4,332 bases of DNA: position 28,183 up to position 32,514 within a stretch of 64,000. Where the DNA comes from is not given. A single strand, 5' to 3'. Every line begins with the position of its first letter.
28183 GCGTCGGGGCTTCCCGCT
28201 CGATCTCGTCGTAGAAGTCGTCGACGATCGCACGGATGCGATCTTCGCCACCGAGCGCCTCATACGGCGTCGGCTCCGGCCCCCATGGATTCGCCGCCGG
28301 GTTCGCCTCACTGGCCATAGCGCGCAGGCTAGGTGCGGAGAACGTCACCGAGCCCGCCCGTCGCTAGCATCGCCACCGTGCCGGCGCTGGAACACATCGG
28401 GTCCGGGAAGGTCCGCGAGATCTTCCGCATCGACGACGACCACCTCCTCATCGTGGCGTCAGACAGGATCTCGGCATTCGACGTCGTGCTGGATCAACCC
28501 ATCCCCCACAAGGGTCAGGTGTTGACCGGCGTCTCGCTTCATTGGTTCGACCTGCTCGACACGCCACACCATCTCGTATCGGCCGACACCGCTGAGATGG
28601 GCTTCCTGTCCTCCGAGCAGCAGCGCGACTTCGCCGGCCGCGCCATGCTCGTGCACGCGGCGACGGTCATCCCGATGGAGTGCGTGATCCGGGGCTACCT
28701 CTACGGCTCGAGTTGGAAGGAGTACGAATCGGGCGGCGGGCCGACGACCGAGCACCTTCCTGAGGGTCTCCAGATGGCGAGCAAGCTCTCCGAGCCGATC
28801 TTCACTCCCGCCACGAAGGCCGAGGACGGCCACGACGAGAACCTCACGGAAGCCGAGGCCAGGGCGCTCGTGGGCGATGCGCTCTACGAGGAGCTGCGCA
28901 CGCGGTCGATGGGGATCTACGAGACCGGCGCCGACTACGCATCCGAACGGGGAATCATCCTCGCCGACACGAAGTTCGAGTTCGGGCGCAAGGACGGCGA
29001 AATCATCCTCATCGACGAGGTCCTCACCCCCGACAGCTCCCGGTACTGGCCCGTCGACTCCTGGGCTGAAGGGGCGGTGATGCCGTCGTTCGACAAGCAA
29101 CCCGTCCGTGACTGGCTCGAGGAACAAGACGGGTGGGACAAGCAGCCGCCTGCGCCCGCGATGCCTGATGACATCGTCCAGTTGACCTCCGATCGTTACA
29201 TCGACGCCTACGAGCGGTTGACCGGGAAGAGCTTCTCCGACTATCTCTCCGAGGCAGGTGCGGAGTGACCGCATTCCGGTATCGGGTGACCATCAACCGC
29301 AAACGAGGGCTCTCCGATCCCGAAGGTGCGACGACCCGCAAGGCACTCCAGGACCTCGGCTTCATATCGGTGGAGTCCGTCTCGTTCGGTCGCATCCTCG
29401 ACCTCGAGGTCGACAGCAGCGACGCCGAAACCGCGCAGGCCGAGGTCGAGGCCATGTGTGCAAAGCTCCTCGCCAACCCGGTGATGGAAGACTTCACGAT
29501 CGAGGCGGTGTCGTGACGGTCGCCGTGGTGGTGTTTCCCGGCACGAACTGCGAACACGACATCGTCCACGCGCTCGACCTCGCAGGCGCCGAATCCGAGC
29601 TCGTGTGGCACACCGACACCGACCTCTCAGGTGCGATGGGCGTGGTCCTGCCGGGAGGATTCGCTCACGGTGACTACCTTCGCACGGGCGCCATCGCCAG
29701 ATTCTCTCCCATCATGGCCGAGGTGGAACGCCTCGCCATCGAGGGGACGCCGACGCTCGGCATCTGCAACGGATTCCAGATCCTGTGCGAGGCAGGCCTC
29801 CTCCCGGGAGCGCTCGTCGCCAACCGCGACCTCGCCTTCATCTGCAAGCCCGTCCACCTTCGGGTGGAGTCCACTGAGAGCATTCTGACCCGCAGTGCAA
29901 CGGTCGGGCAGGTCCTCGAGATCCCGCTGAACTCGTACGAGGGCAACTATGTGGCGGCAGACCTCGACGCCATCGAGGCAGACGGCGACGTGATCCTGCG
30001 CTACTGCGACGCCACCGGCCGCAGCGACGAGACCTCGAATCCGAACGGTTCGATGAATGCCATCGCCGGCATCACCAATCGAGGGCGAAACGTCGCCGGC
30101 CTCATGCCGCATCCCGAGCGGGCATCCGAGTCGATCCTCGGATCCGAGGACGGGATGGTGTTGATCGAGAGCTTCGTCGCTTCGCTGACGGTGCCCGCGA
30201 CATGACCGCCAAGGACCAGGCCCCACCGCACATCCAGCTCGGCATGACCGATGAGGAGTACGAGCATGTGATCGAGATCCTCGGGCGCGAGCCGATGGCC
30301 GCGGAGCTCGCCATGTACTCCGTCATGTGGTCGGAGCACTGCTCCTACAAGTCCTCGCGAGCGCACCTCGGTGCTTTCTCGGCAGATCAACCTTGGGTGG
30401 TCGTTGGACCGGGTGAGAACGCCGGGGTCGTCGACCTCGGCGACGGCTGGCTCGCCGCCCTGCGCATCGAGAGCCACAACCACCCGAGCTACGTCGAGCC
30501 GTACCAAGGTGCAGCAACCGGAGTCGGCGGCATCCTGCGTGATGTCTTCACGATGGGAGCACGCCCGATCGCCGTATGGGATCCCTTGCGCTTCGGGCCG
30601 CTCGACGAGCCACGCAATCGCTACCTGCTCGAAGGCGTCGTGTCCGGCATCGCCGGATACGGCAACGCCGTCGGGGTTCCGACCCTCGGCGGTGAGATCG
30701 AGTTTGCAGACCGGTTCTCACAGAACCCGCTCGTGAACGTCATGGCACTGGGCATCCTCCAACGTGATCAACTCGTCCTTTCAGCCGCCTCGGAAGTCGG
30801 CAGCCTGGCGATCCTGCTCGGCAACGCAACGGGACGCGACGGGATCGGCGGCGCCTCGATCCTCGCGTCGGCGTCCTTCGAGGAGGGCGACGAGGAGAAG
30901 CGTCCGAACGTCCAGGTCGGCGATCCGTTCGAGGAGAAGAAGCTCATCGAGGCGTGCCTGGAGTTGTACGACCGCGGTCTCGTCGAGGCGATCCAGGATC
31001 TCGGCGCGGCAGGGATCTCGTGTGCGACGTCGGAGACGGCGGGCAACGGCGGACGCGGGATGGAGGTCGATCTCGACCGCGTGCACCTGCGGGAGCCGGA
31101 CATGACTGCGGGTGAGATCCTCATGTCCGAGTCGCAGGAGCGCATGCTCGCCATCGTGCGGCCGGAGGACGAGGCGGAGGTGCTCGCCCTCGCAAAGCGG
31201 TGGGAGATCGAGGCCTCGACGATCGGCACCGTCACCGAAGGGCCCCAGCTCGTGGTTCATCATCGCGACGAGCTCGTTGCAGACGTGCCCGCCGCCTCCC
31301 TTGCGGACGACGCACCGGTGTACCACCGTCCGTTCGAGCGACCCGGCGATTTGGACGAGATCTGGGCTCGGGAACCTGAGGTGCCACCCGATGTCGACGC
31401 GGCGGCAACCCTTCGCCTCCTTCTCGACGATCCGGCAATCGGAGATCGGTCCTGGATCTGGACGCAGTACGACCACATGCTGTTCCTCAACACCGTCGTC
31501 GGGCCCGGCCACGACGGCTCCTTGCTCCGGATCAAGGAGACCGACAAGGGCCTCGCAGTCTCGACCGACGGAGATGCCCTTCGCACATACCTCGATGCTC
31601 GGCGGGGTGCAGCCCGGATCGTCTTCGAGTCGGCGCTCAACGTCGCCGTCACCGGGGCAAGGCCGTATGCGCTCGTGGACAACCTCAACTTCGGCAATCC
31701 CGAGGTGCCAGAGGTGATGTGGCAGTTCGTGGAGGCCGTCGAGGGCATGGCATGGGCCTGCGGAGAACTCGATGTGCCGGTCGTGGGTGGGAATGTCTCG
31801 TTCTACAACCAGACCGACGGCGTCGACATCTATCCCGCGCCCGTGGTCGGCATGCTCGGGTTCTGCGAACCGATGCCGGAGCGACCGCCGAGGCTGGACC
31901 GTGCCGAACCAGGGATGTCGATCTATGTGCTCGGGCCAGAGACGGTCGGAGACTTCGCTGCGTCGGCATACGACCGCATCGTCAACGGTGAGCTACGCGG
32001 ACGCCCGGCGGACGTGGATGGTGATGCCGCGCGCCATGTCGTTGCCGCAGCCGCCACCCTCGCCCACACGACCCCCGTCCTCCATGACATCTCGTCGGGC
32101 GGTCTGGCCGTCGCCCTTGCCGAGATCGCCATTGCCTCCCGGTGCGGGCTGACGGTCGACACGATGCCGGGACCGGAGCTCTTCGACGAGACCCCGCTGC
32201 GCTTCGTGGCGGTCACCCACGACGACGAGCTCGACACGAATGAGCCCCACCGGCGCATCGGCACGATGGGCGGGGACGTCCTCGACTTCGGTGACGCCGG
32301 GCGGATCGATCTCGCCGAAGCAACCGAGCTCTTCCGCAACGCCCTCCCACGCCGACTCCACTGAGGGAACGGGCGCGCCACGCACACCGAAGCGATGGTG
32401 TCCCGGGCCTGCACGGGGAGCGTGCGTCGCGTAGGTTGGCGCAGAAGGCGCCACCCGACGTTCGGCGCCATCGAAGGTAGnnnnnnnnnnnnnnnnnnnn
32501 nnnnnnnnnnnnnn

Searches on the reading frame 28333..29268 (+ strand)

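Call 39: search_protein_families(library=pfam, proteins=[window:28333-29268:+], max_evalue=0.001)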
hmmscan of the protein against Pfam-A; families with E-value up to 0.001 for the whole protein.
window:28333-29268:+ (311 aa): 1 family
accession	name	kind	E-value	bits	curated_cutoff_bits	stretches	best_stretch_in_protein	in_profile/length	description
PF01259.24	SAICAR_synt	-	1.6e-72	244.5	20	1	22-273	2-231/233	SAICAR synthetase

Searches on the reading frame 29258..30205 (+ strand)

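Call 39: search_protein_families(library=pfam, proteins=[window:29258-30205:+], max_evalue=0.001)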
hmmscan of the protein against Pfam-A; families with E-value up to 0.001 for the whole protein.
window:29258-30205:+ (315 aa): 3 families
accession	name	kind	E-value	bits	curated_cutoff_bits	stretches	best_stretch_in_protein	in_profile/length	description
PF13507.12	GATase_5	-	7e-36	124.1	27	1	87-293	3-233/260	CobB/CobQ-like glutamine amidotransferase domain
PF00117.34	GATase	-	4.5e-07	30.2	22.8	1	99-179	10-88/190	Glutamine amidotransferase class-I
PF07685.20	GATase_3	-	5.9e-06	26.5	27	1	104-178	17-90/196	CobB/CobQ-like glutamine amidotransferase domain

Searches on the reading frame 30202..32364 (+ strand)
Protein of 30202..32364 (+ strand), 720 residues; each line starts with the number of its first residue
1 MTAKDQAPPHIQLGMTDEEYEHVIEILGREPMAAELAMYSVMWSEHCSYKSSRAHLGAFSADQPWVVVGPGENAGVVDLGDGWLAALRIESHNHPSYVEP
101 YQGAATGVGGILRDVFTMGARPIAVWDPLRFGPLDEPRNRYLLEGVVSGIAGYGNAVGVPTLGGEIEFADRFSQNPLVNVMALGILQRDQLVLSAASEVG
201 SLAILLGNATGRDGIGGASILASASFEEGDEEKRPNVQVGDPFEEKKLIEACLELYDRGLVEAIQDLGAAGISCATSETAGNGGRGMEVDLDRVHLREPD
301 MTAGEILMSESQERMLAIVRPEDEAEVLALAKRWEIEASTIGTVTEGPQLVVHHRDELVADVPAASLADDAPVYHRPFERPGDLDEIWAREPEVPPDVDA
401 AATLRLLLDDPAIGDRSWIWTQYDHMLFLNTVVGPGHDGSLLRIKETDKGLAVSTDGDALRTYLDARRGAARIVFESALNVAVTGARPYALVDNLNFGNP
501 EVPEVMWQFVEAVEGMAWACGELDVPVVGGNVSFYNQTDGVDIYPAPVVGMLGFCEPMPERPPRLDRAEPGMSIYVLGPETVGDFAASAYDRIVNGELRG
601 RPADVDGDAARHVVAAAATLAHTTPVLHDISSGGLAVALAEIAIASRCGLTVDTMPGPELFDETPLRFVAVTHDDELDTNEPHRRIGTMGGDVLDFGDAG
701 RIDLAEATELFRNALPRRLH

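Call 39: search_protein_families(library=pfam, proteins=[window:30202-32364:+], max_evalue=0.001)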
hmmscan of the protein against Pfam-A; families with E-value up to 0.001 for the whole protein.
window:30202-32364:+ (720 aa): 3 families
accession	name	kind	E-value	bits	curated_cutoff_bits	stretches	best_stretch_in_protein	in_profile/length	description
PF02769.27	AIRS_C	-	1.1e-47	162.5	23.1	2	199-353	2-154/156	AIR synthase related protein, C-terminal domain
PF00586.29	AIRS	-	1.3e-47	161.2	24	2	71-185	1-111/112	AIR synthase related protein, N-terminal domain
PF18072.6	FGAR-AT_linker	-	2.8e-14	53.8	26.6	1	11-50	8-50/50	Formylglycinamide ribonucleotide amidotransferase linker domain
